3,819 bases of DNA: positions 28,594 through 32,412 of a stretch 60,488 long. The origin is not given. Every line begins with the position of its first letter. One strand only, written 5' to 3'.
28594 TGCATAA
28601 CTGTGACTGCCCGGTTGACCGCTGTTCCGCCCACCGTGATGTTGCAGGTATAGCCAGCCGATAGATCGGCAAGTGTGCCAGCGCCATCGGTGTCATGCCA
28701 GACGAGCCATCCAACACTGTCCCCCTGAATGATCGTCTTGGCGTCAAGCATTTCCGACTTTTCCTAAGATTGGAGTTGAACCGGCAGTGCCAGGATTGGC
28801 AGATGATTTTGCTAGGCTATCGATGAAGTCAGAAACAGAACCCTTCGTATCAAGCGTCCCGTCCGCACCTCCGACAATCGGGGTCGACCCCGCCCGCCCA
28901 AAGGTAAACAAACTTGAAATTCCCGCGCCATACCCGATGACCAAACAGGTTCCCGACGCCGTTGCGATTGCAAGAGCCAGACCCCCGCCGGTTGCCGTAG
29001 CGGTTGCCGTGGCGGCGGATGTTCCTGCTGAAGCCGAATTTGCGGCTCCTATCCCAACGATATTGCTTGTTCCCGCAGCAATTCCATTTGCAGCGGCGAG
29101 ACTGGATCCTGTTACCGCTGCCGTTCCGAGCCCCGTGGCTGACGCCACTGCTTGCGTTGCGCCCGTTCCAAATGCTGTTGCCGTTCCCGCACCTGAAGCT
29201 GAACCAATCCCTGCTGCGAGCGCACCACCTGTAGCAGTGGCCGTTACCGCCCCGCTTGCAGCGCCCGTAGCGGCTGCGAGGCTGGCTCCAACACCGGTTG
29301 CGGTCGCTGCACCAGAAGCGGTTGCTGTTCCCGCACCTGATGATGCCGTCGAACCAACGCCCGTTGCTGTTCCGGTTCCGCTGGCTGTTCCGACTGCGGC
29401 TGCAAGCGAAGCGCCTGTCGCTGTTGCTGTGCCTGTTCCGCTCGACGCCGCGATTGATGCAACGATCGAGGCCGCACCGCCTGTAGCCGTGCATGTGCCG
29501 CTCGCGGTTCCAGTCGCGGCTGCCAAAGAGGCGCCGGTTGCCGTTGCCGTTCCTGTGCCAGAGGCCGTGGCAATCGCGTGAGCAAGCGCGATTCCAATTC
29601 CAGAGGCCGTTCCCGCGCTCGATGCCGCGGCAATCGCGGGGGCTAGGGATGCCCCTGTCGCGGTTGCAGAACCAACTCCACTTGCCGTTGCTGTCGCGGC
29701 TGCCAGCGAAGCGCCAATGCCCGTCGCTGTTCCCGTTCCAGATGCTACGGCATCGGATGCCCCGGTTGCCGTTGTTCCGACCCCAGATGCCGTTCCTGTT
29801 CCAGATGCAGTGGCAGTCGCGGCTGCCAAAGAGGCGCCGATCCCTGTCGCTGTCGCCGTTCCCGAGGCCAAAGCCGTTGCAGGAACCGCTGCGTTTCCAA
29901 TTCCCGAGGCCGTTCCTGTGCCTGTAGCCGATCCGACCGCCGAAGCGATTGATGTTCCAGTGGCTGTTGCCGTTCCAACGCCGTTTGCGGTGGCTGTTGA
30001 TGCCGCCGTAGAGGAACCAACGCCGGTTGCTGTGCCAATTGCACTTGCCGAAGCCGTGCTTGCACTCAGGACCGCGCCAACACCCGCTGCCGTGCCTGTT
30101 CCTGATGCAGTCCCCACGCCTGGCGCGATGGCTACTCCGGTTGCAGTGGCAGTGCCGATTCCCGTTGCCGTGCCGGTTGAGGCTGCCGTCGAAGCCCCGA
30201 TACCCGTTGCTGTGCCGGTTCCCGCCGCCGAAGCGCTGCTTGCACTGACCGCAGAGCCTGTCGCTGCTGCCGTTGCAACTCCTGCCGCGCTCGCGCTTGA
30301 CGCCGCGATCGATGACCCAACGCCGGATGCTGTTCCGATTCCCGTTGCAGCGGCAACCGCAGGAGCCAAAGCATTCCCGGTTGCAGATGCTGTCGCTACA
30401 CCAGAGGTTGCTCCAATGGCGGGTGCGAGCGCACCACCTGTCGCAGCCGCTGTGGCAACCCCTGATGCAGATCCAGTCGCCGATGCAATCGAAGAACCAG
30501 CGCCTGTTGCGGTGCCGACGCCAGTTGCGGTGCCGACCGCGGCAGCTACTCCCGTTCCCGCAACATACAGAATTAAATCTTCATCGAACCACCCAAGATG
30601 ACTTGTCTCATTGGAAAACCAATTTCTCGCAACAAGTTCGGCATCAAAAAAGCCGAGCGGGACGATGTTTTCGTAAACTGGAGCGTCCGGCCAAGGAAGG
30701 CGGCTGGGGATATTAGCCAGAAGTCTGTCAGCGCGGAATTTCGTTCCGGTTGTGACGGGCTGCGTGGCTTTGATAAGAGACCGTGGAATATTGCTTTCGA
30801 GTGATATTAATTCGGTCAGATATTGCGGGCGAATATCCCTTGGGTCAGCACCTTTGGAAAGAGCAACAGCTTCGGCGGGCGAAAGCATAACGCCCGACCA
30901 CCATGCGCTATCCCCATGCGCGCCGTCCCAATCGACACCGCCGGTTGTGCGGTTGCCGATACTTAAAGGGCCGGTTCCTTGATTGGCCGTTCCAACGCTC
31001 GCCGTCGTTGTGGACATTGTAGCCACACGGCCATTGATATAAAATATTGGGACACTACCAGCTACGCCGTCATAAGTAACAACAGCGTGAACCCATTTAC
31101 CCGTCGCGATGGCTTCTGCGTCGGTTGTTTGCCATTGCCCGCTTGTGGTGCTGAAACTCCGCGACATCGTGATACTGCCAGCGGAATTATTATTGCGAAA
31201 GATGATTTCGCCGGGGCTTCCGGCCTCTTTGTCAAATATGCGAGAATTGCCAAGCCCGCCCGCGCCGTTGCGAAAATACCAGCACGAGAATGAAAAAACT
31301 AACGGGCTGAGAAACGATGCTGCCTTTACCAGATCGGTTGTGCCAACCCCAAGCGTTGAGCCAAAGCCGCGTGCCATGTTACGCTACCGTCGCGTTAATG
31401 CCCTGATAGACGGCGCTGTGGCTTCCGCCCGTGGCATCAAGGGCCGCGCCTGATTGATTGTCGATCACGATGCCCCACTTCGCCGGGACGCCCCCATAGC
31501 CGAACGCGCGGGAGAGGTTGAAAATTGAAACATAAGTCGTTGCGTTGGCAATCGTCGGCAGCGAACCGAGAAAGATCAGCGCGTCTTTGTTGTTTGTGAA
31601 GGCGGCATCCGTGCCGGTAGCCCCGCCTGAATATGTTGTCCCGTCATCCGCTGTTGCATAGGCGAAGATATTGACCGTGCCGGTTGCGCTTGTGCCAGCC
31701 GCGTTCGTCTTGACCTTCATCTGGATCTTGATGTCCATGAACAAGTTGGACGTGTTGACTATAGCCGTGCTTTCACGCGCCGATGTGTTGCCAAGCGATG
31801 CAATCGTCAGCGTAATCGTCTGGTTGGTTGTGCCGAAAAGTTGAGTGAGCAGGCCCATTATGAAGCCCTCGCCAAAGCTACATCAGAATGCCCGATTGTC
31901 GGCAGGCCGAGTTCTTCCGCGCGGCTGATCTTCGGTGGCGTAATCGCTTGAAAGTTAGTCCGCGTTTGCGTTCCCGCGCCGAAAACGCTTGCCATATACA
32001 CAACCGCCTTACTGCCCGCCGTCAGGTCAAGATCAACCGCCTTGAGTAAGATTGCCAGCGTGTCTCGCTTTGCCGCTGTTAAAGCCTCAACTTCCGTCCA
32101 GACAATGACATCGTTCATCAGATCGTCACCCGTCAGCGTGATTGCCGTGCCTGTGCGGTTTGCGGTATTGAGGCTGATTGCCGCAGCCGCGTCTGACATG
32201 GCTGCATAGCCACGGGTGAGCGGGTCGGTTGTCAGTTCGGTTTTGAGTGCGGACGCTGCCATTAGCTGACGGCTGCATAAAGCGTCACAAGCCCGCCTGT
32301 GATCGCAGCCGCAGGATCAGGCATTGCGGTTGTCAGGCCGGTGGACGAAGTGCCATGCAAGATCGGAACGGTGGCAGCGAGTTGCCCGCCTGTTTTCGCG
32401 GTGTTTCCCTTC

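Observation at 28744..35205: Eight-gene, ~6.5-kb accessory block inserted between terminase and gpW/portal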

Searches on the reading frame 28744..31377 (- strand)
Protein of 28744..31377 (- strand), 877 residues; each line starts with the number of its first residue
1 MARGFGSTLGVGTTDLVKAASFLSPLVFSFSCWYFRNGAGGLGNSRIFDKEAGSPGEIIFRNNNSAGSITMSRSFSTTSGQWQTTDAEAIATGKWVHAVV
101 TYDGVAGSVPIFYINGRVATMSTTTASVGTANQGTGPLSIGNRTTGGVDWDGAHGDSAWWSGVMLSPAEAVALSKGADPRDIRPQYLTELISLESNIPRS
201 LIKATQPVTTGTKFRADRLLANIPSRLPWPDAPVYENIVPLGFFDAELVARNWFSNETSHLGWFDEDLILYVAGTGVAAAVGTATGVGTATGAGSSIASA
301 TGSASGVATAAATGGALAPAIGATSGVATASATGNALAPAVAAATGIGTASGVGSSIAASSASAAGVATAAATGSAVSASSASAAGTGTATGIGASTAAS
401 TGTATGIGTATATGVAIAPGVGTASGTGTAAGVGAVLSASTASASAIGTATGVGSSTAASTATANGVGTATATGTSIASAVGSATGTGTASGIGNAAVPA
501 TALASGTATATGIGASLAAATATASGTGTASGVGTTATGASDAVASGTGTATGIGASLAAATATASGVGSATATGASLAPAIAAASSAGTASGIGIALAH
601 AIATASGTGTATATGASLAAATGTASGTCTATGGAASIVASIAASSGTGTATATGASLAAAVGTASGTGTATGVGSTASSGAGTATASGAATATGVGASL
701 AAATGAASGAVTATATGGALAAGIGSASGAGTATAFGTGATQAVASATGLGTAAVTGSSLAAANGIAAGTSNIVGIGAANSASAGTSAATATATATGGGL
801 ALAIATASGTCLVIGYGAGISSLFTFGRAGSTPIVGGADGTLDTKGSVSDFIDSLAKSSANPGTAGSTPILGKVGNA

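Call 4: search_protein_families(library=pfam, proteins=[window:28744-31377:-], max_evalue=0.01)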
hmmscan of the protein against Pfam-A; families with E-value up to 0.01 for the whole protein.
window:28744-31377:- (877 aa): 1 family
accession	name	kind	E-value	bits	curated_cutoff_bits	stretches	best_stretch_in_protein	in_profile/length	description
PF13385.13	Laminin_G_3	-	2.5e-13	50.8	27.6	1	27-164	18-145/151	Concanavalin A-like lectin/glucanases superfamily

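Call 5: search_protein_families(library=phrogs, proteins=[window:28744-31377:-], max_evalue=0.01)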
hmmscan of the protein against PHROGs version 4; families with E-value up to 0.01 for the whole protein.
window:28744-31377:- (877 aa): 0 families

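Call 8: search_dna_similar(query=window:28744-31377:-, collection=phages, mode=protein, max_rows=30)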
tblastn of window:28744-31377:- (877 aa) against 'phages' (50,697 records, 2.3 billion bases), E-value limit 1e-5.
No match.

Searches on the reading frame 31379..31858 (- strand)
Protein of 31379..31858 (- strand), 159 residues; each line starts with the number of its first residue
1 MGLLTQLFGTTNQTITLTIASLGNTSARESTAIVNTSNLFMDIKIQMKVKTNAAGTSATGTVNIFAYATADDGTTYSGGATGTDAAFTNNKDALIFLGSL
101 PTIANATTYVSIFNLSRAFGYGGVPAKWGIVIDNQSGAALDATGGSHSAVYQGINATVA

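Call 4: search_protein_families(library=pfam, proteins=[window:31379-31858:-], max_evalue=0.01)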
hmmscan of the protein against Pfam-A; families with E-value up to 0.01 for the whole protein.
window:31379-31858:- (159 aa): 0 families

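Call 5: search_protein_families(library=phrogs, proteins=[window:31379-31858:-], max_evalue=0.01)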
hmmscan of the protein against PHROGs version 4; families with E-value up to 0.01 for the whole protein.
window:31379-31858:- (159 aa): 0 families

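Call 75: find_homologous_proteins(query=window:31379-31858:-, max_evalue=0.001)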
Query window:31379-31858:- (159 aa): 294 proteins with E <= 0.001 among 435 candidates; the best 120 are listed.
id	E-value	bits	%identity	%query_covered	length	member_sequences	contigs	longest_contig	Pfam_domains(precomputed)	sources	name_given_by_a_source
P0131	8.8e-92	323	100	100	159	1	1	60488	-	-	-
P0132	8.3e-83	294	88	100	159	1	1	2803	-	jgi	jgi:hypothetical protein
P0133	2.6e-79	282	85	100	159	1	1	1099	-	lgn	-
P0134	3.0e-79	282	86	100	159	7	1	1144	-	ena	-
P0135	1.8e-78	280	84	100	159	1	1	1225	-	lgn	-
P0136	3.6e-78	279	84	100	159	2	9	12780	-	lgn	-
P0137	1.5e-77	277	83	100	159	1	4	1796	-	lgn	-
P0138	8.6e-77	274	82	100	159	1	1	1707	-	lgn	-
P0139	5.3e-76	272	82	100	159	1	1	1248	-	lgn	-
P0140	1.9e-73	263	77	100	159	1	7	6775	-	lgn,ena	-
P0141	1.7e-72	260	79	100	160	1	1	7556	-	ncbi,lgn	-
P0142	8.5e-72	258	79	100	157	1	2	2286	-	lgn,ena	-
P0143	9.0e-72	258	79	100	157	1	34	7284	-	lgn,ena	-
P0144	1.1e-71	258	79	100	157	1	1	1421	-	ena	-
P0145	1.5e-71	257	78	100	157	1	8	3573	-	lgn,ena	-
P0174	2.1e-62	227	71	99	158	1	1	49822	-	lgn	-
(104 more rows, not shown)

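Call 77: find_encoding_contigs(protein=P0136, flank=10000, max_places=2)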
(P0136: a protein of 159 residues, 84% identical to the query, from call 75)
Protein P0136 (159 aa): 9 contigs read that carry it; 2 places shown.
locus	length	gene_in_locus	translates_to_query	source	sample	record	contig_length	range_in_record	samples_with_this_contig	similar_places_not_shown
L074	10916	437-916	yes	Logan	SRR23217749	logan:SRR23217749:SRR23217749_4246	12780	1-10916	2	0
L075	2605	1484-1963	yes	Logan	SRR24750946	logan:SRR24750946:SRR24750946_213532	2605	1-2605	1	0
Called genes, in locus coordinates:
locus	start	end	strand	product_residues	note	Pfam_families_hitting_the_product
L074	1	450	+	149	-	?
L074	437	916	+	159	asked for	-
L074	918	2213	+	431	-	PF13385:Laminin_G_3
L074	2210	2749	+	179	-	-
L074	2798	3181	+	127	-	-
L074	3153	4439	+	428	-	PF04466:Terminase_3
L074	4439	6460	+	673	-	PF23899:SU10_portal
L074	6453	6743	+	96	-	-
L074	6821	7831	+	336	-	-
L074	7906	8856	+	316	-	PF17236:SU10_MCP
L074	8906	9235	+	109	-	-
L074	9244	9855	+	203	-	PF24175:SU10_adaptor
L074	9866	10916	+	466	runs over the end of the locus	-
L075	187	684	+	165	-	-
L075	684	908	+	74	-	-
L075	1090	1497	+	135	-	-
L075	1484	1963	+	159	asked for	-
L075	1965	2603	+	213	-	?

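Call 78: find_encoding_contigs(protein=P0174, flank=10000, max_places=2)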
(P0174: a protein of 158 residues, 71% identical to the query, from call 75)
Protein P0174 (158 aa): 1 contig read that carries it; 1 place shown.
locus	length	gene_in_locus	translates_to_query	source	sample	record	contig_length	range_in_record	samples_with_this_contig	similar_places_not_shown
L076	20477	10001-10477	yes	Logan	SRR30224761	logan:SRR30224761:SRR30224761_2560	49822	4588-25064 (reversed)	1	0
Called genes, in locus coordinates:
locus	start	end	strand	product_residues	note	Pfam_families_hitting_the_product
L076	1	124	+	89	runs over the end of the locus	-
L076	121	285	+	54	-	-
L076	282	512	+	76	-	-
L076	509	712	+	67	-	PF07411:DUF1508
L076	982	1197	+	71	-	-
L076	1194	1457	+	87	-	-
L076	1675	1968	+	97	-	-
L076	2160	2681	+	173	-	-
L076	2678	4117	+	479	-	PF04466:Terminase_3, PF17288:Terminase_3C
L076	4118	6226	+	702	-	PF06074:Portal_Mu, PF23474:Acb1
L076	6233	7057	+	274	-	PF04233:Phage_Mu_F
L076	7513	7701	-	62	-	-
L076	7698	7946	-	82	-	-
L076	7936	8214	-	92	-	-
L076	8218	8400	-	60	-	-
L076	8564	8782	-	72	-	-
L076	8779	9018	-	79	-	-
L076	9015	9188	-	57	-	-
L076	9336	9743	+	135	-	-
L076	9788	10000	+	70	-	-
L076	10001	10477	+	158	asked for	-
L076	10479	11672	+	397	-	PF13385:Laminin_G_3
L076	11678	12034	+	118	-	-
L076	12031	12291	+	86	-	-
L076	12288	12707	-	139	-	-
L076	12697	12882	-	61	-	-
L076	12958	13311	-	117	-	-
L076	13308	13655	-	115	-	-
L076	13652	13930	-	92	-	-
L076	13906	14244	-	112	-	-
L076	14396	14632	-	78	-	PF01381:HTH_3 (weak)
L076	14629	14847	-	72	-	-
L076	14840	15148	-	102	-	-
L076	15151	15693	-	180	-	-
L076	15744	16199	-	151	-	-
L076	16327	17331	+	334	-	-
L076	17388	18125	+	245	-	PF22758:Phage_cement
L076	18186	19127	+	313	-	PF09950:Major_capside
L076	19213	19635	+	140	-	-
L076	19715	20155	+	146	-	PF07030:Phage_Mu_Gp36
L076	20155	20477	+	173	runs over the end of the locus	PF05069:Phage_tail_S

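Call 89: search_solved_structures(query=A5, max_evalue=1, show_alignments=1)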
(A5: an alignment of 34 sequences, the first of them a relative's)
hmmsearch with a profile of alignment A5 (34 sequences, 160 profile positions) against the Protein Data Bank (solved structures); distinct sequences matched with E-value up to 1: 0.

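Call 90: search_protein_families(library=phrogs, alignment_id=A5, max_evalue=0.01)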
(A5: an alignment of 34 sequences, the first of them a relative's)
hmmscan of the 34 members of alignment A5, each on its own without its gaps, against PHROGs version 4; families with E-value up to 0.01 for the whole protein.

A. member 1, P0131 (159 aa): 0 families

B. families by the number of members that match (of 34 scanned): 2 families
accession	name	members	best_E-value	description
phrog_22587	-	2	0.0054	-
phrog_3398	-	1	0.0021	virion structural protein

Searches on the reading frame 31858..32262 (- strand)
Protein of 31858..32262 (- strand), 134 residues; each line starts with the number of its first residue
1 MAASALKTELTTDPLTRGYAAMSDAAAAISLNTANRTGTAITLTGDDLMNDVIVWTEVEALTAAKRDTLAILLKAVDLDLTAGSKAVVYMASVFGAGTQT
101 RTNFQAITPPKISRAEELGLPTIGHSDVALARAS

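Call 4: search_protein_families(library=pfam, proteins=[window:31858-32262:-], max_evalue=0.01)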
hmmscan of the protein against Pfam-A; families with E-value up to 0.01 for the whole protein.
window:31858-32262:- (134 aa): 0 families

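Call 5: search_protein_families(library=phrogs, proteins=[window:31858-32262:-], max_evalue=0.01)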
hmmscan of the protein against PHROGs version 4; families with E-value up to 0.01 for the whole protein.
window:31858-32262:- (134 aa): 0 families

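Call 83: search_protein_representatives(protein=window:31858-32262:-)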
Query: 134 residues. Proteins with E-value up to 0.001 (for the whole library): 684; up to 1e-10: 132; up to 1e-30: 1. The best 150 are listed.
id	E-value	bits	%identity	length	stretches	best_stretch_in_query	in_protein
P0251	1.5e-35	138.2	55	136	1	4-132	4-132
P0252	8.8e-26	106.8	47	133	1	4-132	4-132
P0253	2.6e-19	86.0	45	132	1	3-132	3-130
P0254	4.9e-19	85.1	46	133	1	4-133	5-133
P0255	5.3e-19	84.9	47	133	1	1-133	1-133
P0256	5.6e-19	84.9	43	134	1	4-132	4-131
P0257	1.6e-18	83.4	44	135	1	4-133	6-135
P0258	1.9e-18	83.2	43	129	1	5-132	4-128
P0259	2.5e-18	82.8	43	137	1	5-133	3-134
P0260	3.1e-18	82.5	41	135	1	5-130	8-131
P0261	3.2e-18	82.4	41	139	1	7-123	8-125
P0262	6.3e-18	81.5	42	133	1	5-133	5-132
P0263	9.3e-18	80.9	44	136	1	5-133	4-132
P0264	1.0e-17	80.8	42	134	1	4-134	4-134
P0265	3.1e-17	79.3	42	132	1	3-133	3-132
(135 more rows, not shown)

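Call 85: search_protein_families(library=phrogs, alignment_id=A4, max_evalue=0.001)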
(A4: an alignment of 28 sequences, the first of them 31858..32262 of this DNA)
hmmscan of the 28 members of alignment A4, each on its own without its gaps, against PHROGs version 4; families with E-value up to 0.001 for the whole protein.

A. member 1, window:31858-32262:- (134 aa): 0 families

B. families by the number of members that match (of 28 scanned): 0 families

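Call 86: search_solved_structures(query=A4, max_evalue=1)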
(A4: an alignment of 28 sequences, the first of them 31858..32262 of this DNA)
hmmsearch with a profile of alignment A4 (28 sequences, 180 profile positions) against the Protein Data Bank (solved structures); distinct sequences matched with E-value up to 1: 0.
